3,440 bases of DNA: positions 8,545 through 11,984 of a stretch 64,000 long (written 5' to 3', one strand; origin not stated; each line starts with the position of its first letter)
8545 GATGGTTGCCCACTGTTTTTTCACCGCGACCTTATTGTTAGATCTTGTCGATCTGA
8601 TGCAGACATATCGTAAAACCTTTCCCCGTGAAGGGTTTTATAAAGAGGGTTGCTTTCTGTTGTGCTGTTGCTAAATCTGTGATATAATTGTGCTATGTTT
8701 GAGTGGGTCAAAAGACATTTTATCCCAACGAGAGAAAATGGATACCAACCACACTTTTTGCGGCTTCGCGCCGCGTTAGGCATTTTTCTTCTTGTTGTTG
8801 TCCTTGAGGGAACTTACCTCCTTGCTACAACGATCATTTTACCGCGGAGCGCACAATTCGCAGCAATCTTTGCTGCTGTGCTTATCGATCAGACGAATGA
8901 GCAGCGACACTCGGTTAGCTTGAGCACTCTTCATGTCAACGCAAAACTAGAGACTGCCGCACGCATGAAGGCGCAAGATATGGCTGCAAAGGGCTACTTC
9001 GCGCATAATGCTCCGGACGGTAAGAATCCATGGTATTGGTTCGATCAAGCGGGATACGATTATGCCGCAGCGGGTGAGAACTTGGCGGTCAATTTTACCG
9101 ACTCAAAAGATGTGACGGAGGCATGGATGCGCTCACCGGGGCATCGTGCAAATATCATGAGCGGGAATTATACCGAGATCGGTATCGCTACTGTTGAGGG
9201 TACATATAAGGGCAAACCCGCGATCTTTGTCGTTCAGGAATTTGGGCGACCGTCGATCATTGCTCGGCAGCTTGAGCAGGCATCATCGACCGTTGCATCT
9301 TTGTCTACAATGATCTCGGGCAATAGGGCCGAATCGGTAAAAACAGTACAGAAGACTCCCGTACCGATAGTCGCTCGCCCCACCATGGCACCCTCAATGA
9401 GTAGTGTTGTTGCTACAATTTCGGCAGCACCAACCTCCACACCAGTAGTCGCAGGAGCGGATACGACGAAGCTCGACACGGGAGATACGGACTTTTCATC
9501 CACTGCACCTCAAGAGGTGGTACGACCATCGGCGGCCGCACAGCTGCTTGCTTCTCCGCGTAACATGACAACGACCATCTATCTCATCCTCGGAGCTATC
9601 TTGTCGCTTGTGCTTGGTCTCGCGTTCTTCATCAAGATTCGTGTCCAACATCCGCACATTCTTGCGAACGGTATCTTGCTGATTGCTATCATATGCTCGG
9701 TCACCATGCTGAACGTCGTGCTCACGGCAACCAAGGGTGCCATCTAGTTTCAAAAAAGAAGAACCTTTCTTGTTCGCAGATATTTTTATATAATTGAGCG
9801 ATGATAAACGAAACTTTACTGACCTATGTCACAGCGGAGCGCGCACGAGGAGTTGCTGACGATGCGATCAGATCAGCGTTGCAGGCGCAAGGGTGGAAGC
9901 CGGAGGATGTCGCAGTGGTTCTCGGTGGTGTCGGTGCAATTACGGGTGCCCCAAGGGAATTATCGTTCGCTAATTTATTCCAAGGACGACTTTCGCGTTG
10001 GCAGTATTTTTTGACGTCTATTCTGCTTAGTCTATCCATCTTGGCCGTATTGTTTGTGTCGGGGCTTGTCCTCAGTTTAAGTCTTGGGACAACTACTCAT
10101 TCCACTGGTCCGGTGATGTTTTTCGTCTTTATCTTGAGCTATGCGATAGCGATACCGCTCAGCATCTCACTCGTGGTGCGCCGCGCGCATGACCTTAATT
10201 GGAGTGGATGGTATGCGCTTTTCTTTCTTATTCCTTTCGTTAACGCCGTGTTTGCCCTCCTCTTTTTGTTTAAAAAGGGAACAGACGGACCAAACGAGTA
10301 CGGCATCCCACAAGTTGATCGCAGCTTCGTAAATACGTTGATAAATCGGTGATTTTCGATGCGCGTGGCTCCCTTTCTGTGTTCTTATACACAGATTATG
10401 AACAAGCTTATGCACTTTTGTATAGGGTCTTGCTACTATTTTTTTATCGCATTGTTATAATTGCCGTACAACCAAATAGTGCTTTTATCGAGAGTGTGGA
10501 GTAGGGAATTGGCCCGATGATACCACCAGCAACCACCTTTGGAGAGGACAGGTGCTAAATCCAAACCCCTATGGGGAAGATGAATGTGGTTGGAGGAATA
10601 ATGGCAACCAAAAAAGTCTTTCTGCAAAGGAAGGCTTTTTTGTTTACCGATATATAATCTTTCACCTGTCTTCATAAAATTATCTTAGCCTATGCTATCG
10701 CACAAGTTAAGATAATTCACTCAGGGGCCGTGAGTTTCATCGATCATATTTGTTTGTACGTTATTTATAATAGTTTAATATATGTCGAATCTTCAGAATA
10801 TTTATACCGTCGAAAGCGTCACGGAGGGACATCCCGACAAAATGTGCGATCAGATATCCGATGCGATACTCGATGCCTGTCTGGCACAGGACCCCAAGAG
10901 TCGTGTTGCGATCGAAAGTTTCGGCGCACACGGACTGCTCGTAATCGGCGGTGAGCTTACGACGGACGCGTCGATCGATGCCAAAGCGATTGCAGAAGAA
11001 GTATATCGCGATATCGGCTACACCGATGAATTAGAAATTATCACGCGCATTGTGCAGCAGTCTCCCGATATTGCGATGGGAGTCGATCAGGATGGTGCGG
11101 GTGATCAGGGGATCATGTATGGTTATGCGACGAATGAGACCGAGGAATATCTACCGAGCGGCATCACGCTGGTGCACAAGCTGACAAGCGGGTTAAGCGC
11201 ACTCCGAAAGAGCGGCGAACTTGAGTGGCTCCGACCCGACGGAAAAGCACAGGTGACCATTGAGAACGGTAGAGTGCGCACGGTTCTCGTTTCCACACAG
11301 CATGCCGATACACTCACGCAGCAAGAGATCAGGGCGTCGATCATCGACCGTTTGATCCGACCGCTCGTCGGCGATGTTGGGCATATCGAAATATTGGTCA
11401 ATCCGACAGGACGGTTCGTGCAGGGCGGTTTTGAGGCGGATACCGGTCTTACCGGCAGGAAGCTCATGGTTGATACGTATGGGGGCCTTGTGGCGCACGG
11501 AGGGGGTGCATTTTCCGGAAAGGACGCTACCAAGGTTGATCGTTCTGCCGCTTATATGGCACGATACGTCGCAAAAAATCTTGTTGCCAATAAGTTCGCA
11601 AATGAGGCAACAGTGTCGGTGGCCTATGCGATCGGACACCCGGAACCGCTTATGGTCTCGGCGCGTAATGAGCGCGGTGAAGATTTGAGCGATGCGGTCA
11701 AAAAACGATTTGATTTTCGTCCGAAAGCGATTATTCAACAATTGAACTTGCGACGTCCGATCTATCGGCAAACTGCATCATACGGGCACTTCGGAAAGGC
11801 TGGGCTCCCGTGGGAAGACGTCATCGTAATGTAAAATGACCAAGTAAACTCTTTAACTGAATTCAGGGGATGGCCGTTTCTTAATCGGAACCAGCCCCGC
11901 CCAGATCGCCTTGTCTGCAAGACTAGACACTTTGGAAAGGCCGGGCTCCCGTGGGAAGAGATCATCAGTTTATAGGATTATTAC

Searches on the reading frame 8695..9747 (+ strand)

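Call 12: search_protein_families(library=pfam, proteins=[window:8695-9747:+], max_evalue=0.00001)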
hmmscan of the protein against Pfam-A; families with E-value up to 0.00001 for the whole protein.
window:8695-9747:+ (350 aa): 1 family
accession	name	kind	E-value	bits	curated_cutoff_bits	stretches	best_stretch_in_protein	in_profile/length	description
PF00188.32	CAP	-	1.2e-19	71.7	21.1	1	65-183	2-117/117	Cysteine-rich secretory protein family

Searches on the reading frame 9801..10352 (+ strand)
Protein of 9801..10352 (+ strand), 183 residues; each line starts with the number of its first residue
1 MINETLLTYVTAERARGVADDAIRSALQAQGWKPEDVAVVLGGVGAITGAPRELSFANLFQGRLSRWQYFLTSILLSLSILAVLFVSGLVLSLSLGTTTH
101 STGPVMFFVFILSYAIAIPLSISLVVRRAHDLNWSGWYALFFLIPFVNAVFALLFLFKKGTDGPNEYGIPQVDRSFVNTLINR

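Call 12: search_protein_families(library=pfam, proteins=[window:9801-10352:+], max_evalue=0.00001)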
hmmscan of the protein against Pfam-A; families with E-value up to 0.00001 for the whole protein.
window:9801-10352:+ (183 aa): 1 family
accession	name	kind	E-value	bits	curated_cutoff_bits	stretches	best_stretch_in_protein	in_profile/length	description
PF05656.20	DUF805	-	6.2e-22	78.6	25.7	1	60-168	4-110/111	Protein of unknown function (DUF805)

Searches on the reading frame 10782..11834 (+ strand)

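Call 12: search_protein_families(library=pfam, proteins=[window:10782-11834:+], max_evalue=0.00001)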
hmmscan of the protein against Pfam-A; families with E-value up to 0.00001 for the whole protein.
window:10782-11834:+ (350 aa): 3 families
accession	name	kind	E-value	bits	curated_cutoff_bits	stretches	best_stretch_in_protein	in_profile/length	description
PF02773.21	S-AdoMet_synt_C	-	5.5e-55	185.5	25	1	215-345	2-137/138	S-adenosylmethionine synthetase, C-terminal domain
PF02772.21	S-AdoMet_synt_M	-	8.8e-35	119.9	29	1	104-212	2-120/120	S-adenosylmethionine synthetase, central domain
PF00438.25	S-AdoMet_synt_N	-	6.7e-31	107.2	33.1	1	6-86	2-90/99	S-adenosylmethionine synthetase, N-terminal domain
